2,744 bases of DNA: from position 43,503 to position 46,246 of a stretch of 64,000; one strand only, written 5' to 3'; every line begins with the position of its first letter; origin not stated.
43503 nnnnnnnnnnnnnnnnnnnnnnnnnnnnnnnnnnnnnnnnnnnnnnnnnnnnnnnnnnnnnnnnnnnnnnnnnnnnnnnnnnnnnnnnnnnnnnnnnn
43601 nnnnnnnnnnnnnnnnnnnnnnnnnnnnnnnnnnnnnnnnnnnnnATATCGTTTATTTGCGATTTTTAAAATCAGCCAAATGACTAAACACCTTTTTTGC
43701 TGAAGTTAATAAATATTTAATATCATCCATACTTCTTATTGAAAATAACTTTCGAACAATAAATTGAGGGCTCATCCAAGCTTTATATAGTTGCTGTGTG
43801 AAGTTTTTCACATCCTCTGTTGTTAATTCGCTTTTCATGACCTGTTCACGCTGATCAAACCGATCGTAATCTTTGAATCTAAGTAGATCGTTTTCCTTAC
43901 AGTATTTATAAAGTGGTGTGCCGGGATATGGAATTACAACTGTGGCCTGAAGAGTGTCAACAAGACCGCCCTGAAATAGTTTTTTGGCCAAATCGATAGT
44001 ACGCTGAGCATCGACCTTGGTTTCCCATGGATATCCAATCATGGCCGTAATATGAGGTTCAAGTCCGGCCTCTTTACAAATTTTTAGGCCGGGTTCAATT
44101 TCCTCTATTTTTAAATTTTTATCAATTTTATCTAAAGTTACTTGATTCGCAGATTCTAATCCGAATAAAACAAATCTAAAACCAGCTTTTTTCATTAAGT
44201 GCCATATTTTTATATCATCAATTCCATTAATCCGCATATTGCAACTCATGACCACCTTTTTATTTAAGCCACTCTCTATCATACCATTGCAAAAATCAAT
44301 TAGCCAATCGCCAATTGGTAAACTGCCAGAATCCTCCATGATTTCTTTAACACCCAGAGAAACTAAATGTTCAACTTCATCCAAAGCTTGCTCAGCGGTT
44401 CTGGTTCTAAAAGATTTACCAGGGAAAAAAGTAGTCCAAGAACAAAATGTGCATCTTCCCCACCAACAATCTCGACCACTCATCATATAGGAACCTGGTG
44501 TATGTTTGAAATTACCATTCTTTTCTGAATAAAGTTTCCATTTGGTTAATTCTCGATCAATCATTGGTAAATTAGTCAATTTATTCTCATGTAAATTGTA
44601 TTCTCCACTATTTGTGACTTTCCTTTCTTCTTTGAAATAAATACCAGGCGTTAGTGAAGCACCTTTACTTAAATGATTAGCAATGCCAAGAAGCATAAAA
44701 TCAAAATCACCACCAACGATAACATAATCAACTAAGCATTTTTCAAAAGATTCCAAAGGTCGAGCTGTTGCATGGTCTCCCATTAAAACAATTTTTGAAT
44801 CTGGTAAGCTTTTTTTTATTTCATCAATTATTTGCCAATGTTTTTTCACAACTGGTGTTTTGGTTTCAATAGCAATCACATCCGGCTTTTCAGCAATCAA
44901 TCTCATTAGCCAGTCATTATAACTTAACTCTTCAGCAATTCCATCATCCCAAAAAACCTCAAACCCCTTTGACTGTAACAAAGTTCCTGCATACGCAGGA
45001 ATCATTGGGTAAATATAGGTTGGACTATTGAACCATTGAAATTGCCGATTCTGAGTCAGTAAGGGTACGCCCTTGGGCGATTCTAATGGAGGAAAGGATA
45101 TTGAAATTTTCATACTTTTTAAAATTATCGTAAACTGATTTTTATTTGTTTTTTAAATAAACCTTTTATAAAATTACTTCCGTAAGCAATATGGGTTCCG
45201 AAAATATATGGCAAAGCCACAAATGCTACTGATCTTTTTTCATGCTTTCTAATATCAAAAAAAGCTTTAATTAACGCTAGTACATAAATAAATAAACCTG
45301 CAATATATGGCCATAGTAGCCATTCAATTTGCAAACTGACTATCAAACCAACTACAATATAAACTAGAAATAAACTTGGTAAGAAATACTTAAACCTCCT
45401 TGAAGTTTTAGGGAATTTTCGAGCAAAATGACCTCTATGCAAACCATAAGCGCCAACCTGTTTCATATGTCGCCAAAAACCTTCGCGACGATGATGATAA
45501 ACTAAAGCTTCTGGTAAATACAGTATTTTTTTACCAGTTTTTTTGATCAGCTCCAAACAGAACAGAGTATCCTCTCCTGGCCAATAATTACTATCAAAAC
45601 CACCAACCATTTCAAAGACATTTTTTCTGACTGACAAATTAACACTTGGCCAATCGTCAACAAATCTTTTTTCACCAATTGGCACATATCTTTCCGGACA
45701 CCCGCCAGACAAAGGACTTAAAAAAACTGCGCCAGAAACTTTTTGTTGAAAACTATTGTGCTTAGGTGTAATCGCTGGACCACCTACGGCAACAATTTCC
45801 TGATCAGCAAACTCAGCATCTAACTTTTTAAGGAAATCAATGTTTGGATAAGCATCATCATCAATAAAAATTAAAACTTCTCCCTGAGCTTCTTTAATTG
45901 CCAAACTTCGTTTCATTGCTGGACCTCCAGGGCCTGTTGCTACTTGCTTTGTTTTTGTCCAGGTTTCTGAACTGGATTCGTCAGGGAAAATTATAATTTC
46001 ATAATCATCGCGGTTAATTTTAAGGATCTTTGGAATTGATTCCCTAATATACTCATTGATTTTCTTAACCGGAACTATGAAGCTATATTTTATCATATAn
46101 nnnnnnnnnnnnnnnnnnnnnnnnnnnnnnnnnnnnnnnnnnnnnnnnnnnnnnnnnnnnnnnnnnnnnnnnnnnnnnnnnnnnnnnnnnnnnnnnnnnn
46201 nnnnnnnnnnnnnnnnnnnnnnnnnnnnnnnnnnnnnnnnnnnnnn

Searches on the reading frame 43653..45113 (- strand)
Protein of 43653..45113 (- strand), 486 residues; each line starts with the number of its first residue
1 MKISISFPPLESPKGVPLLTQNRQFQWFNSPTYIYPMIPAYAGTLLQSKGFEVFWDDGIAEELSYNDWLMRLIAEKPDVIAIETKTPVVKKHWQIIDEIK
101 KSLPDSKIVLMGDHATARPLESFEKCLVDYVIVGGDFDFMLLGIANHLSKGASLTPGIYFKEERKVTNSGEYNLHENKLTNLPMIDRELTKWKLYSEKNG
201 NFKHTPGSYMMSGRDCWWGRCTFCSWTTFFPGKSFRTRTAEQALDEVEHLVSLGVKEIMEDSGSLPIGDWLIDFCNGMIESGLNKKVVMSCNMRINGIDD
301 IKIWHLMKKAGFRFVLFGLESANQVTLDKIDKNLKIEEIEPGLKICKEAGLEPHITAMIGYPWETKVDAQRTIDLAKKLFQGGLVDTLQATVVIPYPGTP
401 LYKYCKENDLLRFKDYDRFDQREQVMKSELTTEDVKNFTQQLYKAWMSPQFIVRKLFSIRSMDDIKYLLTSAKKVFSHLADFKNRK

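Call 5: search_protein_families(library=pfam, proteins=[window:43653-45113:-], max_evalue=0.01)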
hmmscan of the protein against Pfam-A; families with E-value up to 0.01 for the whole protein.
window:43653-45113:- (486 aa): 2 families
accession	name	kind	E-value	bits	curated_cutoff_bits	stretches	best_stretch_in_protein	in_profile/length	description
PF04055.27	Radical_SAM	-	3.6e-14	53.7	29.5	1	216-376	7-166/166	Radical SAM superfamily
PF02310.24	B12-binding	-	1.9e-06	28.2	32.1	1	40-134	18-111/121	B12 binding domain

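Call 6: search_protein_families(library=ncbifam, proteins=[window:43653-45113:-], max_evalue=0.01)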
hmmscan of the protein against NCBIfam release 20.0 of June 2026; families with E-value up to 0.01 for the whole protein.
window:43653-45113:- (486 aa): 21 families
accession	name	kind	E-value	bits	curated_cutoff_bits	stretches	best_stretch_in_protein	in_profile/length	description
TIGR03471.1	HpnJ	equivalog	1.3e-43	149.6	577.6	1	57-479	51-467/472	hopanoid biosynthesis associated radical SAM protein HpnJ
TIGR02026.1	BchE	equivalog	1.8e-29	103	481.35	1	36-447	22-428/497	magnesium-protoporphyrin IX monomethyl ester anaerobic oxidative cyclase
TIGR04479.1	bcpD_PhpK_rSAM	subfamily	1.4e-21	76.5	600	1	38-450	74-472/504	PhpK family radical SAM P-methyltransferase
NF050148.1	rSAM_ApyD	equivalog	3.3e-21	75.3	750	1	71-416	69-402/645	RiPP biosynthesis radical SAM protein ApyD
TIGR04013.1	B12_SAM_MJ_1487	hypoth_equivalog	3.9e-20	72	251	2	314-404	268-356/382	TIGR04013 family B12-binding domain/radical SAM domain-containing protein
TIGR04014.1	B12_SAM_MJ_0865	equivalog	3e-19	69.1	360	1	58-405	19-358/434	methyl-coenzyme M reductase glutamine C-methyltransferase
TIGR04072.2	rSAM_ladder_B12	equivalog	9.6e-16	57.4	360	1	29-404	11-371/443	lipid biosynthesis B12-binding/radical SAM protein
TIGR04295.1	B12_rSAM_oligo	hypoth_equivalog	1.4e-14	53.6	400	1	35-403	24-382/422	TIGR04295 family B12-binding domain-containing radical SAM protein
TIGR04367.1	HpnR_B12_rSAM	equivalog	1.6e-14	53.3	650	1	66-461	50-421/490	hopanoid C-3 methylase HpnR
NF040542.1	rSAM_RCCLKC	equivalog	7.3e-13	48.5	450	1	78-403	50-375/423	arsinothricin biosynthesis radical SAM protein ArsL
NF033070.1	rSAM_AprD4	equivalog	1.5e-12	47.1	500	1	215-437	204-422/456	AprD4 family radical SAM diol-dehydratase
TIGR03975.1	rSAM_ocin_1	subfamily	5.1e-11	41.8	281.85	1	71-377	123-428/606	RiPP maturation radical SAM C-methyltransferase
NF040546.1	rSAM_CUAEP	equivalog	1.5e-10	40.4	500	1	40-389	17-348/468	CUAEP/CCAEP-tail radical SAM (seleno)protein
TIGR04385.1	B12_rSAM_cofa1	equivalog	1.9e-10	40.5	450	1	96-380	90-365/438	B12 lower ligand biosynthesis radical SAM protein BzaD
NF033712.0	B12_rSAM_KedN5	subfamily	1e-06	27.3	700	1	74-366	60-357/624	KedN5 family methylcobalamin-dependent radical SAM C-methyltransferase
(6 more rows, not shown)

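Call 23: search_solved_structures(query=window:43653-45113:-, max_evalue=0.001)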
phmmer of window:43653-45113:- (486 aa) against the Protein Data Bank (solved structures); distinct sequences matched with E-value up to 0.001: 2.
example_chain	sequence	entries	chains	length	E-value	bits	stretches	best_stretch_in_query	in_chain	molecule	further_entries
6fd2_B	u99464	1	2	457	2e-09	40.3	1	221-426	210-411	Putative apramycin biosynthetic oxidoreductase 4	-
9ccb_A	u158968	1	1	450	5.8e-08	35.5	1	208-402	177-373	Radical SAM core domain-containing protein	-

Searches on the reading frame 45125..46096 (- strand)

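Call 5: search_protein_families(library=pfam, proteins=[window:45125-46096:-], max_evalue=0.01)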
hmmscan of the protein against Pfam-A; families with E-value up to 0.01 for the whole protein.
window:45125-46096:- (323 aa): 4 families
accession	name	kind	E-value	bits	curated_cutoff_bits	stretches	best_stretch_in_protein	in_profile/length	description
PF00535.33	Glycos_transf_2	-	6.1e-12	46.2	23.3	1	5-120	1-128/168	Glycosyl transferase family 2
PF13632.12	Glyco_trans_2_3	-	8.6e-11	42.5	27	1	76-275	3-196/198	Glycosyl transferase family group 2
PF13641.12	Glyco_tranf_2_3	-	6.5e-06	26.7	27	0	4-107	3-122/230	Glycosyltransferase like family 2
PF10111.15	Glyco_tranf_2_2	-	7.5e-05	22.8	27.3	0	8-92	4-102/276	Glycosyltransferase like family 2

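Call 6: search_protein_families(library=ncbifam, proteins=[window:45125-46096:-], max_evalue=0.01)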
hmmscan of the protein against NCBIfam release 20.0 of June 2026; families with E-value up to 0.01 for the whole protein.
window:45125-46096:- (323 aa): 10 families
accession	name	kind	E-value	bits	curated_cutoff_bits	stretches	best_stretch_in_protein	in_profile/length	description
TIGR03965.1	mycofact_glyco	equivalog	1.1e-28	100.4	280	1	5-306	77-384/467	mycofactocin biosynthesis glycosyltransferase MftF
NF041875.1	EPS_EpsD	equivalog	1.3e-18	67.5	370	1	27-235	26-241/325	exopolysaccharide biosynthesis glycosyltransferase EpsD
NF041394.1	GtaseAglG_Halo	equivalog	2e-12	47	440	1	60-203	71-221/304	glucosyl-dolichyl phosphate glucuronosyltransferase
TIGR04283.1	glyco_like_mftF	equivalog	5.6e-10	39.2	182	1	5-100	2-101/221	TIGR04283 family arsenosugar biosynthesis glycosyltransferase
NF038299.1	EPS_HpsN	equivalog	8e-10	38.2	425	1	5-202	4-221/317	hormogonium polysaccharide biosynthesis glycosyltransferase HpsN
NF038302.1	EPS_HpsE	equivalog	7.9e-07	28.3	300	1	55-201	70-222/307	hormogonium polysaccharide biosynthesis glycosyltransferase HpsE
NF050050.1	ProtGlycPglI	equivalog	0.00012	21.6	500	1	3-123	3-134/306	GalNAc(5)-diNAcBac-PP-undecaprenol beta-1,3-glucosyltransferase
TIGR03937.1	PgaC_IcaA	equivalog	0.00099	18.2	422.3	1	4-106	47-161/407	poly-beta-1,6-N-acetyl-D-glucosamine synthase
NF047683.1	TeichurnBiosyTuaG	equivalog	0.0079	15.9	400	0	5-91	9-106/252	teichuronic acid biosynthesis protein TuaG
NF053739.1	GlytfEpsEBac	equivalog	0.0087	15.1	450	0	3-53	2-52/265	glycosyltransferase EpsE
